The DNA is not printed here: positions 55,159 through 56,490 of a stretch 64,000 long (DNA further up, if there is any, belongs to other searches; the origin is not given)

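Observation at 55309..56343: Unusual single-ORF fusion of AroH-type chorismate mutase with cytidylate kinase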

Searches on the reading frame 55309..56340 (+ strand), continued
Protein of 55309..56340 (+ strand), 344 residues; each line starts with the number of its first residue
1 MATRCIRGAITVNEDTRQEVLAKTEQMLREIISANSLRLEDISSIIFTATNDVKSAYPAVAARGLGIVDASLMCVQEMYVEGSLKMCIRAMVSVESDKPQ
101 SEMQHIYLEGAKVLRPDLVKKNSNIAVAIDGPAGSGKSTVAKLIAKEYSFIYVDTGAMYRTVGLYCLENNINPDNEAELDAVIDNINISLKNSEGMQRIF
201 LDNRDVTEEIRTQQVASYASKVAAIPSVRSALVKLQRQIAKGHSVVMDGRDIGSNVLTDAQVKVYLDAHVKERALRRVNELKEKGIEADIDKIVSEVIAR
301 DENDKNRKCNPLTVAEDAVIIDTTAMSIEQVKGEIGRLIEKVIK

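Call 12: search_solved_structures(query=window:55309-56340:+, max_evalue=0.00001, show_alignments=3)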
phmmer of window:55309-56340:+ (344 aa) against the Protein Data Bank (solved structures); distinct sequences matched with E-value up to 0.00001: 23.
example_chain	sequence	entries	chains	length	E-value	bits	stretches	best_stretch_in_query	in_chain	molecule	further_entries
1q3t_A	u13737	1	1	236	2.7e-55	191.4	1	121-337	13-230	Cytidylate kinase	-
2h92_A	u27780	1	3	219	7.1e-48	167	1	125-341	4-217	Cytidylate kinase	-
1kdo_A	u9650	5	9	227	8.6e-47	163.5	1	127-331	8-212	CYTIDYLATE KINASE | PROTEIN (CYTIDINE MONOPHOSPHATE KINASE)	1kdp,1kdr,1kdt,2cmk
4e22_A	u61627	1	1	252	4.9e-46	161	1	126-332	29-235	Cytidylate kinase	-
2fem_A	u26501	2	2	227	5.9e-46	160.7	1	127-331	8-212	Cytidylate kinase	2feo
1cke_A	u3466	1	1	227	8.2e-46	160.3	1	127-331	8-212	PROTEIN (CYTIDINE MONOPHOSPHATE KINASE)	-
3r8c_A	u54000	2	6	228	2.1e-42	149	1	124-335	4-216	Cytidylate kinase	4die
37fc_A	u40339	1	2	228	4.4e-41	144.7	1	124-336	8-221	Cytidylate kinase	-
3r20_A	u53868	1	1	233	8.6e-39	137.2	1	123-333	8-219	Cytidylate kinase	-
1xho_A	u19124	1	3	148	6.4e-33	117.9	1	5-118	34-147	Chorismate mutase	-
7l4a_A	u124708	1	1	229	2.4e-29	106.2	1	126-342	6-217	Cytidylate kinase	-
1com_A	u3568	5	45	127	1.2e-28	103.9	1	2-122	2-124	CHORISMATE MUTASE | PROTEIN (CHORISMATE MUTASE) | CHORISMATE MUTASE AROH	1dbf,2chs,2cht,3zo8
3zop_A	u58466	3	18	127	1.2e-28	103.9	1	2-122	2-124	CHORISMATE MUTASE AROH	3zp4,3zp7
7r4b_A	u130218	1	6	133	7.5e-27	98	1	3-122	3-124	Chorismate mutase AroH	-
1fnj_A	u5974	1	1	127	8e-27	97.9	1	2-122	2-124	PROTEIN (CHORISMATE MUTASE)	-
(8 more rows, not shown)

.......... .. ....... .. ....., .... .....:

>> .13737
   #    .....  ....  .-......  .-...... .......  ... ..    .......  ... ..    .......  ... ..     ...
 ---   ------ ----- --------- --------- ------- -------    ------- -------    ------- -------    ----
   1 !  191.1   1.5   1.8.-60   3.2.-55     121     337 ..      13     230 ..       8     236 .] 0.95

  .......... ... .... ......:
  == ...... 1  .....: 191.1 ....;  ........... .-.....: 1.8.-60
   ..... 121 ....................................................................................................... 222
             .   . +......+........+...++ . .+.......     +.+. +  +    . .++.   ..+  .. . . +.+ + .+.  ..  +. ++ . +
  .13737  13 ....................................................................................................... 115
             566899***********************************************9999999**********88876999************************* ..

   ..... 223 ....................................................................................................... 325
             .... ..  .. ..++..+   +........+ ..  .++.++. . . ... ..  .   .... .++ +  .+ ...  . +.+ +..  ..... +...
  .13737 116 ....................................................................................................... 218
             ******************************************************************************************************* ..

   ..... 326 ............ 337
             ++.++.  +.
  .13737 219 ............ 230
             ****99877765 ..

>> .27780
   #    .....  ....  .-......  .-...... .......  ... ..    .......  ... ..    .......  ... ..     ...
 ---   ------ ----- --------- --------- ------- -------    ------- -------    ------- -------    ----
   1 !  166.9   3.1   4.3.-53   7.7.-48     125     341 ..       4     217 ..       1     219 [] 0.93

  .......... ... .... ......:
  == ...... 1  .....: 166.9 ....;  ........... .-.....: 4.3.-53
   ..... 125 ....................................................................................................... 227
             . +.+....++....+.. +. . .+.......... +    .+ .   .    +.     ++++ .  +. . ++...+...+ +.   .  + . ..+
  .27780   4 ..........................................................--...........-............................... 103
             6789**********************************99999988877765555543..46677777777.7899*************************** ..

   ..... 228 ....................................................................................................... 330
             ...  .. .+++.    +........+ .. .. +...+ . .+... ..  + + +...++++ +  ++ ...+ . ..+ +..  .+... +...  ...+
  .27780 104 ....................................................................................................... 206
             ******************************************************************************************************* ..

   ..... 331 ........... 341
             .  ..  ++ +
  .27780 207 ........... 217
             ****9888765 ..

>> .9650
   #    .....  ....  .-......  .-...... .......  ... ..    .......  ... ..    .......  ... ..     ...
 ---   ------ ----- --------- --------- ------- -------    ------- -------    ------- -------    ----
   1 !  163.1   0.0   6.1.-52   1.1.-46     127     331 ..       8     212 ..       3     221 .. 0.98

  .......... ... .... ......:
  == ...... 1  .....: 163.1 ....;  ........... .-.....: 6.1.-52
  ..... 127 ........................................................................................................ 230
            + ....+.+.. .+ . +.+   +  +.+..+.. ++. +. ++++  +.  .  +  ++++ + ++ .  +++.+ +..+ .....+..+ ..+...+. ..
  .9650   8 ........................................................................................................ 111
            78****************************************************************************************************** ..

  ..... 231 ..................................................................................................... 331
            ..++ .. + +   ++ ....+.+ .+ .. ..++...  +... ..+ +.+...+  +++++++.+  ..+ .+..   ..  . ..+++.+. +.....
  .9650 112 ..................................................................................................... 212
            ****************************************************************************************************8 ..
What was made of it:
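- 55684..56343 (+): Cytidylate kinase domain (res 126-344) plus the stop codon. The P-loop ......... is at 55699-55725. Sequence match to 1q3t E 3e-55, 2h92 and 1kdo (call 12).
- On Bacterial cytidylate kinase (PF02224 / TIGR00017): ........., R160, R211, R250, D251, R300, D304 and R307 align to 1kdo (call 12).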

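Call 20: search_protein_representatives(protein=window:55309-56340:+)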
Query: 344 residues. Proteins with E-value up to 0.001 (for the whole library): 24454; up to 1e-10: 13503; up to 1e-30: 3335. The best 150 are listed.
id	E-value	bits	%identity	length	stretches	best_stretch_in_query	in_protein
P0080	1.6e-111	389.2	55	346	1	3-341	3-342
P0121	6.5e-95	334.6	50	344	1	4-340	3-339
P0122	3.2e-93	329.1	48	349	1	4-333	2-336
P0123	1.6e-90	320.3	50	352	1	5-335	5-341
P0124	1.1e-88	314.2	50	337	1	5-341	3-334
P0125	1.3e-87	310.6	50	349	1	5-334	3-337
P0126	1.5e-86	307.1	48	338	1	5-340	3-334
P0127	1.1e-85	304.3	46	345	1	1-339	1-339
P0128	8.2e-85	301.5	45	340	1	1-341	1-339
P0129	7.5e-83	295.0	49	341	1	4-332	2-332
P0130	4.3e-79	282.7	42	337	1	5-337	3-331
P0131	8.6e-78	278.4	45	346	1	4-330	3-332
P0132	7.8e-75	268.7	45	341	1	5-336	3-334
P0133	1.2e-74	268.1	41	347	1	3-343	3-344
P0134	1.4e-74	267.9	45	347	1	3-335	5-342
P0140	4.4e-68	246.5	34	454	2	125-329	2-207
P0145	1.0e-63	232.2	40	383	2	97-339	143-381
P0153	3.9e-59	217.2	50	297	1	122-340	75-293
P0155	1.3e-56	208.9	48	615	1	121-340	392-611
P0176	6.5e-53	196.7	47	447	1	121-333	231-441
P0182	2.9e-52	194.6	48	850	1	124-343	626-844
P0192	1.2e-51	192.6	44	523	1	125-340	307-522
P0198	1.7e-51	192.1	44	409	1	123-338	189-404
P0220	1.3e-50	189.2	46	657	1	120-338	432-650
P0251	2.7e-49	184.8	43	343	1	120-341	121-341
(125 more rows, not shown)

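Call 21: find_related_loci(query=A1, collection=genome_contigs, flank=8000)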
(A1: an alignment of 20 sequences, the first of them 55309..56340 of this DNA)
Query A1 (344 aa) in genome_contigs; peptide patterns used: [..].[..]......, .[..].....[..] (x = any residue, [..] = any of these).
600 stretches matched a pattern (row limit reached: there are more); 590 encode a relative of the query (tblastn E <= 1e-3); the best 80 are kept; 80 distinct loci.
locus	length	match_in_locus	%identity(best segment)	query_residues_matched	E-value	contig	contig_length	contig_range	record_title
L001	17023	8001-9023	51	6-342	4e-104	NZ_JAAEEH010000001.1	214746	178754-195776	Anaerotalea alkaliphila strain F-3ap NODE_1_length_214746_cov_59.451540, whole genome shotgun sequence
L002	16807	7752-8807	44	4-344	8e-90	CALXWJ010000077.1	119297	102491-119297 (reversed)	MAG: uncultured Clostridia bacterium isolate E0_DP__bin142 genome assembly, contig: E0_DP__k127_417905, whole genome sho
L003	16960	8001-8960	47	6-331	2e-89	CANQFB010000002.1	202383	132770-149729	MAG: uncultured Clostridia bacterium isolate Lapin-008__bin21 genome assembly, contig: Lapin-008__NODE_32_length_202383_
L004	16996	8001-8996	44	6-343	1e-87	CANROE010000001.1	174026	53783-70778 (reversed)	MAG: uncultured Clostridia bacterium isolate Lapin-020__bin38 genome assembly, contig: Lapin-020__NODE_31_length_174026_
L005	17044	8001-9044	44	6-331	2e-84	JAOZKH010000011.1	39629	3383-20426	MAG: Vallitaleaceae bacterium isolate GMC1.metabat2.37_sub GMC1_104_length_39629_cov_10.223531, whole genome shotgun seq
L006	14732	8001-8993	42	4-340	4e-80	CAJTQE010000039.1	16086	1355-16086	MAG TPA_asm: uncultured Christensenella sp. isolate MGBC110736 genome assembly, contig: MGBC110736.39, whole genome shot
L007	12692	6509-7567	41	1-335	2e-76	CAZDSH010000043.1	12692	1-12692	MAG TPA_asm: uncultured Clostridiaceae bacterium isolate SRP192927_co8_352 genome assembly, contig: NODE_4537_length_126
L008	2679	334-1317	43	2-335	4e-77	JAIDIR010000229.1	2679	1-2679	MAG: Clostridia bacterium isolate SC0331_S16_2 SC0331_S16_2_contig_229, whole genome shotgun sequence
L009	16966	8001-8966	41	4-331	7e-75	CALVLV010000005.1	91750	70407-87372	MAG: uncultured Clostridia bacterium isolate BRZ_EA__bin65 genome assembly, contig: BRZ_EA__NODE_282_length_91750_cov_6.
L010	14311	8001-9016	49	5-339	3e-73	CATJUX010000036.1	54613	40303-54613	MAG: uncultured Eubacteriales bacterium isolate iMGMC-686_1678881655 genome assembly, contig: MegahitA5_3833, whole geno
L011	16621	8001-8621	53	125-331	3e-66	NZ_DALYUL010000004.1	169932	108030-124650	MAG: Anaerotignum sp. isolate CTOTU47245 NODE_22_length_169932_cov_3.328608, whole genome shotgun sequence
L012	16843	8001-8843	46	72-335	7e-65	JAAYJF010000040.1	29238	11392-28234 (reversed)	MAG: Clostridiales bacterium isolate AS10tlH2TH_240 63340_AS10, whole genome shotgun sequence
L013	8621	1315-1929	52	127-331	2e-64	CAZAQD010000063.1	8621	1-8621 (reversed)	MAG TPA_asm: uncultured Marvinbryantia sp. isolate SRP222994_co1_325 genome assembly, contig: NODE_17087_length_8621_cov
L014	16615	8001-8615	49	127-331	4e-63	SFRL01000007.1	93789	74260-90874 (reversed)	MAG: bacterium isolate W0P33.017 Contig37, whole genome shotgun sequence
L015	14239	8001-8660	47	120-339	5e-63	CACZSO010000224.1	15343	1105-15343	MAG: uncultured Clostridiales bacterium isolate RUG12911 genome assembly, contig: RUG12911_asm_224, whole genome shotgun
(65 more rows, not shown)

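Call 27: list_cluster_members(proteins=[P0001, P0002, P0003, P0005, P0013, P0027, P0042, P0084, P0109, P0111])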
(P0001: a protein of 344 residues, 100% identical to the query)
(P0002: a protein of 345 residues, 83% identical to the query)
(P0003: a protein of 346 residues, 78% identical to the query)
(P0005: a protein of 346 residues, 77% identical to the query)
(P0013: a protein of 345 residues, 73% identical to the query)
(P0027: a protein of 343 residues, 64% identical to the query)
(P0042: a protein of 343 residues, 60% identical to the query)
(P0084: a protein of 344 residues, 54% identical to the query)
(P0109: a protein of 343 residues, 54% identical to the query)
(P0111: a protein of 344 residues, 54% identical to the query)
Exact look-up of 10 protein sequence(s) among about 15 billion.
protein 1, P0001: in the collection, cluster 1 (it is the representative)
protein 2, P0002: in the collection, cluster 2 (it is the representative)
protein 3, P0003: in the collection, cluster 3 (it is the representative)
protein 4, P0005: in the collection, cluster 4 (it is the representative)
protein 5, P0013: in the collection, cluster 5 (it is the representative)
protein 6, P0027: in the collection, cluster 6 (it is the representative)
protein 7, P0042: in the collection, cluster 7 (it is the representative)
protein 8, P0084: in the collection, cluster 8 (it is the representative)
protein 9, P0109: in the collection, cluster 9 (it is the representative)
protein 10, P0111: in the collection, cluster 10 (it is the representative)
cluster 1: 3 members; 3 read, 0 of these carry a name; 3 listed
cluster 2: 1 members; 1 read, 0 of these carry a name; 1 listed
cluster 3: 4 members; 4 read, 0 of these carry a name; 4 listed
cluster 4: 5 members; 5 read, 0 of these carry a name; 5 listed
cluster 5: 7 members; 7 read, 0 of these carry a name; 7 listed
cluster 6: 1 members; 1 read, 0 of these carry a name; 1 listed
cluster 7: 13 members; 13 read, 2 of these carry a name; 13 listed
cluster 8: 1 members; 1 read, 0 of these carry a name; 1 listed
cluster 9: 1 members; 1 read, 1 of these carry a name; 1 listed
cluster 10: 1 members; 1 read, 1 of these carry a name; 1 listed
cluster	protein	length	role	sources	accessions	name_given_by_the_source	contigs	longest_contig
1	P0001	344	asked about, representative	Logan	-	-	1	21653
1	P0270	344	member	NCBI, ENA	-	-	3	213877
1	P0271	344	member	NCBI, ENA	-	-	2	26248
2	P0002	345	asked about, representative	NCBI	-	-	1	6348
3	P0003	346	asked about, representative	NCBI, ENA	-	-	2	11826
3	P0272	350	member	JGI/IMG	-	-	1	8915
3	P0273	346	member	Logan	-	-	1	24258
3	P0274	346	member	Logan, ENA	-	-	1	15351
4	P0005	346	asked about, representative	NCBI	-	-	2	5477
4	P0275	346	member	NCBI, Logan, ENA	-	-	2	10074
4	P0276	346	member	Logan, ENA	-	-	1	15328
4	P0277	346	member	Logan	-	-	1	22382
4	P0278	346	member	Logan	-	-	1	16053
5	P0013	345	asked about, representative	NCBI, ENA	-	-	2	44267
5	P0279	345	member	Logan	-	-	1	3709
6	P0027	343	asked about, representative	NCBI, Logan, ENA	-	-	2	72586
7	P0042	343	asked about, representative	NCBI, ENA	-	-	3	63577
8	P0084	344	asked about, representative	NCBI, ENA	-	-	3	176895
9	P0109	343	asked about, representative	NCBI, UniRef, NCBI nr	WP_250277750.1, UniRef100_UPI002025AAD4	(d)CMP kinase [[Clostridium] colinum] | (d)CMP kinase n=1 Tax=[Clostridium] colinum TaxID=36835 RepID=UPI002025AAD4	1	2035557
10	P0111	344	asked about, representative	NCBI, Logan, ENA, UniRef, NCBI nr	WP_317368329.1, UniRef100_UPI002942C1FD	(d)CMP kinase [uncultured Tyzzerella sp.] | (d)CMP kinase n=1 Tax=uncultured Tyzzerella sp. TaxID=2321398 RepID=UPI002942C1FD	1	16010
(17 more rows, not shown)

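Call 28: find_encoding_contigs(protein=P0001, flank=3000, max_places=4)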
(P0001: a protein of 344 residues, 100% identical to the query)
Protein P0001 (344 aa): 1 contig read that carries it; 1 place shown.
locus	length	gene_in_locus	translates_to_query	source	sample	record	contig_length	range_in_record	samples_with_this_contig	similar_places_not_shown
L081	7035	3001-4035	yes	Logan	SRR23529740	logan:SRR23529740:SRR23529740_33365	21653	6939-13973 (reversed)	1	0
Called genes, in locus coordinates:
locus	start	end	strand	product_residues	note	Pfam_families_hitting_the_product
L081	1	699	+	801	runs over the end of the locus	PF01588:tRNA_bind, PF03483:B3_4, PF03484:B5, PF17759:tRNA_synthFbeta, PF03147:FDX-ACB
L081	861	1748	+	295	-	PF01418:HTH_6, PF01380:SIS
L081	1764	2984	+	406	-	PF00070:Pyr_redox (faint), PF00890:FAD_binding_2 (weak), PF01134:GIDA (faint), PF01266:DAO (faint), PF03486:HI0933_like, PF12831:FAD_oxidored, PF13450:NAD_binding_8 (weak), PF22780:HI0933_like_1st, +3 more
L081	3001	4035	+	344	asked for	PF07736:CM_1, PF02224:Cytidylate_kin, PF13189:Cytidylate_kin2 (weak), PF13238:AAA_18 (weak), PF13207:AAA_17 (faint)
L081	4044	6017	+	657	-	PF02401:LYTB, PF21710:Spt6_S1 (faint), PF00575:S1, PF24685:OB_RRP5_4th (faint), PF18614:RNase_II_C_S1 (faint), PF00575:S1, PF23459:S1_RRP5 (weak)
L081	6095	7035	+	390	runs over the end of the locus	PF13433:Peripla_BP_5, PF13458:Peripla_BP_6, PF01094:ANF_receptor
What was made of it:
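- Checked: An identical protein occurs in an independent assembly (call 28).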

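Call 29: find_encoding_contigs(protein=P0109, flank=10000, max_places=2)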
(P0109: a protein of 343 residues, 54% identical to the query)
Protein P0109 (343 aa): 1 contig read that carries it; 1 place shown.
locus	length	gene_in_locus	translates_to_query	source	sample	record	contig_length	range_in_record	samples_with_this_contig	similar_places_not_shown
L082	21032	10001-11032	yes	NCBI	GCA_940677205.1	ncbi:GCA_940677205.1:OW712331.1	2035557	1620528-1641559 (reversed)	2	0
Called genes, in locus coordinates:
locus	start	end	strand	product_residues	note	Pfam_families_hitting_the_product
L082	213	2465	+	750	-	PF23139:OB_YrrC, PF14490:HHH_RecD2, PF00580:UvrD-helicase (weak), PF05970:PIF1, PF13604:AAA_30, PF13245:AAA_19, PF18335:SH3_13, PF13538:UvrD_C_2, +5 more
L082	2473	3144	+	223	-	PF18912:DZR_2 (weak), PF00156:Pribosyltran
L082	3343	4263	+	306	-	PF04055:Radical_SAM, PF16199:Radical_SAM_C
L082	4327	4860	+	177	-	PF14277:DUF4364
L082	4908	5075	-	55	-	-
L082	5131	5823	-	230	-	PF17746:SfsA_N, PF03749:SfsA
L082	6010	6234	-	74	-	PF04070:DUF378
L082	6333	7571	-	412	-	PF00675:Peptidase_M16, PF05193:Peptidase_M16_C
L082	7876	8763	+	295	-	PF01418:HTH_6, PF01380:SIS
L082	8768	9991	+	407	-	PF00070:Pyr_redox (faint), PF00890:FAD_binding_2 (faint), PF01134:GIDA (faint), PF03486:HI0933_like, PF13738:Pyr_redox_3 (faint), PF07992:Pyr_redox_2 (weak), PF22780:HI0933_like_1st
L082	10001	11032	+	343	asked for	PF07736:CM_1, PF02224:Cytidylate_kin, PF13189:Cytidylate_kin2, PF13238:AAA_18 (weak), PF13207:AAA_17 (weak)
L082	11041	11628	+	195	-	PF01553:Acyltransferase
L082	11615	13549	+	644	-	PF02401:LYTB, PF00575:S1, PF21710:Spt6_S1 (faint), PF13509:S1_2 (faint), PF00575:S1, PF23459:S1_RRP5 (weak)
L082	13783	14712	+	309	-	PF05066:HARE-HTH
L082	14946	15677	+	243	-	PF01418:HTH_6, PF13580:SIS_2 (faint), PF01380:SIS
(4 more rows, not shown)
